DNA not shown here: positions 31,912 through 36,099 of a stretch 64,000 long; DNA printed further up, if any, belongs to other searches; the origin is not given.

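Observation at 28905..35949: Giant AAA+ ATPase plus transglutaminase-like/vWA protein operon downstream of tRNA-Thr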

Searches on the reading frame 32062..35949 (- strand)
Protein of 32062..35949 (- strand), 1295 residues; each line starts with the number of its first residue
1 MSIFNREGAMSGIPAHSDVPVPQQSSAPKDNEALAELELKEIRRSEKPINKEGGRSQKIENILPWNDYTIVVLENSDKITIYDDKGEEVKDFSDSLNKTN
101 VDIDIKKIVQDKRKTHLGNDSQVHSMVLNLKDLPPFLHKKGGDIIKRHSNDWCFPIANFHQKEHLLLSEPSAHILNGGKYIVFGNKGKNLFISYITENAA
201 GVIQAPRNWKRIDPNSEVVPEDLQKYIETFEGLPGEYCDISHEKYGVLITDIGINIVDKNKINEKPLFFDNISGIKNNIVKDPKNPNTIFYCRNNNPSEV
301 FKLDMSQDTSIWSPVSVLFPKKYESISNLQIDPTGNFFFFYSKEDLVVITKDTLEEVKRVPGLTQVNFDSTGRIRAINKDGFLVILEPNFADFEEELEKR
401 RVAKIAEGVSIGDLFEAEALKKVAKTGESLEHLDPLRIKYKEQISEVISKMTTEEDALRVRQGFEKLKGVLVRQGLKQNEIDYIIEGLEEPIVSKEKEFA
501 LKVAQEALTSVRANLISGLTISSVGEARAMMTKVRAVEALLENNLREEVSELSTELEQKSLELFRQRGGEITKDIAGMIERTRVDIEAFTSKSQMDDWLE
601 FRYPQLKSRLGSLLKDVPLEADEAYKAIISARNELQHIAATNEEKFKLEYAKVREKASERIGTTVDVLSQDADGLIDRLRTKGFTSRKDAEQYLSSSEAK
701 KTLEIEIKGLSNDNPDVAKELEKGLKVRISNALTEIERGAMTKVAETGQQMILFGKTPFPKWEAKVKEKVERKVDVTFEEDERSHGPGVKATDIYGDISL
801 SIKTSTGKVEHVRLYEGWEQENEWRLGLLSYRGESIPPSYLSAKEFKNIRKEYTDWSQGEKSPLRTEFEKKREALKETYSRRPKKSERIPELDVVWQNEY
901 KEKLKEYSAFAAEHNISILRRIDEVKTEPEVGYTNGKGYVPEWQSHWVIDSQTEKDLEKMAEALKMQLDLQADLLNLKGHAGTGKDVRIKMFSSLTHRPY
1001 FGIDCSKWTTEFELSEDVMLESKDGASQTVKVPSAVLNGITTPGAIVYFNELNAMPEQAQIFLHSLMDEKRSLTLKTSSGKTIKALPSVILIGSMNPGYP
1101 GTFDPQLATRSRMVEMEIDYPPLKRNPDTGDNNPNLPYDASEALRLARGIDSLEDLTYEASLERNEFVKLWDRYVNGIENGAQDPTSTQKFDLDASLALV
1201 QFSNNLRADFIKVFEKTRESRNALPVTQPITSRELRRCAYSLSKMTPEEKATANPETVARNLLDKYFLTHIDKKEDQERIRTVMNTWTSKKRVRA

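Call 7: search_protein_families(library=pfam, proteins=[window:32062-35949:-], max_evalue=1)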
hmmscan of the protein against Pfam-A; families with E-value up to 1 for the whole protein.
window:32062-35949:- (1295 aa): 3 families
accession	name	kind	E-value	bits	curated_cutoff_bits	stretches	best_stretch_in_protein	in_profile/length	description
PF07728.20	AAA_5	-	3.9e-11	43.5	22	1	977-1113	4-139/139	AAA domain (dynein-related subfamily)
PF00158.32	Sigma54_activat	-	0.025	14.7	20.2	1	954-1073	5-123/168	Sigma-54 interaction domain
PF00004.35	AAA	-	0.083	13.8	21.2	1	977-1113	3-123/131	ATPase family associated with various cellular activities (AAA)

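Call 8: search_protein_families(library=ncbifam, proteins=[window:32062-35949:-], max_evalue=1)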
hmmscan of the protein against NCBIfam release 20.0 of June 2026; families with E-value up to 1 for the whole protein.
window:32062-35949:- (1295 aa): 1 family
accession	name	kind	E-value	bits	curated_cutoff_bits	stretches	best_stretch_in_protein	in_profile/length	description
TIGR02640.1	gas_vesic_GvpN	equivalog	0.058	12.9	266.8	1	1044-1125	106-189/262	gas vesicle protein GvpN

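Call 9: find_homologous_proteins(query=window:32062-35949:-)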
Query window:32062-35949:- (1295 aa): 54 proteins with E <= 0.001 among 8000 candidates.
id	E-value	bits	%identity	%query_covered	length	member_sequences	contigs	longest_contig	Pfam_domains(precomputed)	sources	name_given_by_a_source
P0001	0.0e+0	2900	100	100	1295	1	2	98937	PF07728.21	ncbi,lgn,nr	ncbi:AAA family ATPase [Patescibacteria group bacterium]|nr:AAA family ATPase [Patescibacteria group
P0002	0.0e+0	1900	67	98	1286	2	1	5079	PF07728.21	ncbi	-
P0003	0.0e+0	1898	67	98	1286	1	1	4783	PF07728.21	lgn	-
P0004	0.0e+0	1888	64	98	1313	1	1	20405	PF07728.21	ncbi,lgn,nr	ncbi:MAG: AAA family ATPase [bacterium]|nr:AAA family ATPase [bacterium]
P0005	0.0e+0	1880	67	98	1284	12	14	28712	PF07728.21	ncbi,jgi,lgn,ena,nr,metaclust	ncbi:MAG TPA: hypothetical protein DEB69_03415 [Candidatus Komeilibacteria bacterium]|nr:MAG: hypoth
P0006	0.0e+0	1879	65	100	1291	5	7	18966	PF07728.21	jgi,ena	-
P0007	0.0e+0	1878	66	98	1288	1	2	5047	PF07728.21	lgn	-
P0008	0.0e+0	1874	66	99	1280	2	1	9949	PF07728.21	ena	-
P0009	0.0e+0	1869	66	99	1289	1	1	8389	PF07728.21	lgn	-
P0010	0.0e+0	1869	66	100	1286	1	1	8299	PF07728.21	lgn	-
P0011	0.0e+0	1865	66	97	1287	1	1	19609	PF07728.21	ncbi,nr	ncbi:MAG: AAA family ATPase [bacterium]|nr:AAA family ATPase [bacterium]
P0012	0.0e+0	1860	66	98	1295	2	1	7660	PF07728.21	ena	-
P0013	0.0e+0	1859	66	97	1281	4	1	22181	PF07728.21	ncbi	-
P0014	0.0e+0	1853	66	98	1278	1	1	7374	PF07728.21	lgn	-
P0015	0.0e+0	1852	66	98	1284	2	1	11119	PF07728.21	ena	-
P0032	0.0e+0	1777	63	98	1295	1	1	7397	PF07728.21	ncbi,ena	ncbi:MAG TPA: AAA family ATPase [Candidatus Paceibacterota bacterium]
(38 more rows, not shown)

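Call 20: search_solved_structures(query=A1, max_evalue=1, show_alignments=2)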
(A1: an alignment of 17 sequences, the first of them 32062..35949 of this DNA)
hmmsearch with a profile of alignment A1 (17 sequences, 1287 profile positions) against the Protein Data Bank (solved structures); distinct sequences matched with E-value up to 1: 4.
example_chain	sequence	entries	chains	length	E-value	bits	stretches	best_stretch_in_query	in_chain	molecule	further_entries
5c3c_A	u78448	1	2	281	4.2e-12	47.8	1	967-1134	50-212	CbbQ/NirQ/NorQ domain protein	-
6l1q_C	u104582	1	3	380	1.3e-11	46.2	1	968-1115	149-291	CbbQ protein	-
9qh4_A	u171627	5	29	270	4.4e-11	44.4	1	968-1121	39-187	Protein NorQ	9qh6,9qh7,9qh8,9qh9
9qhd_A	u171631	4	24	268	1.2e-09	39.6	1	968-1145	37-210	Nitric oxide reductase NorQ protein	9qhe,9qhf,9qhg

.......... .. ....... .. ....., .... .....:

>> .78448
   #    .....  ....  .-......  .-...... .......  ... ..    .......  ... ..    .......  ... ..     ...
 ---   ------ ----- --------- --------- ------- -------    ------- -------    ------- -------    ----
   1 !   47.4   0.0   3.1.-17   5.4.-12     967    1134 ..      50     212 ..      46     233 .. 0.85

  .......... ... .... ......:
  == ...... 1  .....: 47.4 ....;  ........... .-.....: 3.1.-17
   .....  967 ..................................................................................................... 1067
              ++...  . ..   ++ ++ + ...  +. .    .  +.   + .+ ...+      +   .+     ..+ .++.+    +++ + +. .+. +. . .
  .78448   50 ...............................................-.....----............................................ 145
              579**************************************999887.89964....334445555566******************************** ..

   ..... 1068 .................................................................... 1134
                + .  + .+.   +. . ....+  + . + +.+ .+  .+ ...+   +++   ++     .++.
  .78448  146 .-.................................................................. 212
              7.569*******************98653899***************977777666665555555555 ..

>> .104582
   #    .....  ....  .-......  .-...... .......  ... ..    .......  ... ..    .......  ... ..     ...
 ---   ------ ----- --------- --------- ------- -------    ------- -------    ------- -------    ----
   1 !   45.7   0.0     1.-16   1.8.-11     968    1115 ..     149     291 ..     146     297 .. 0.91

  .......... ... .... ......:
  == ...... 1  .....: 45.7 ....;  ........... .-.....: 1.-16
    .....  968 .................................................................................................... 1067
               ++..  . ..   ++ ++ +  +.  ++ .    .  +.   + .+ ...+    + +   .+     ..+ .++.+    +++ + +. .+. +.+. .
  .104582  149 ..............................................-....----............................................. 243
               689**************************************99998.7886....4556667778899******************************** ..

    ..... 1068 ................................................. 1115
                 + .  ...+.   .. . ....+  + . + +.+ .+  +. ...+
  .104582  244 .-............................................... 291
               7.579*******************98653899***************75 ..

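Call 64: search_protein_families(library=padloc, proteins=[window:32062-35949:-], max_evalue=0.1)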
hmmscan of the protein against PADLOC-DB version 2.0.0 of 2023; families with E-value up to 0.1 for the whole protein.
window:32062-35949:- (1295 aa): 0 families

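Call 65: search_protein_families(library=phrogs, proteins=[window:32062-35949:-], max_evalue=0.1)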
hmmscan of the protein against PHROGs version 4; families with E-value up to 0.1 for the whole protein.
window:32062-35949:- (1295 aa): 1 family
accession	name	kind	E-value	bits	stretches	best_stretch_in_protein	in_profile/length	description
phrog_249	-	moron, auxiliary metabolic gene and host takeover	6.9e-11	43.1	1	869-1123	29-280/380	porphyrin biosynthesis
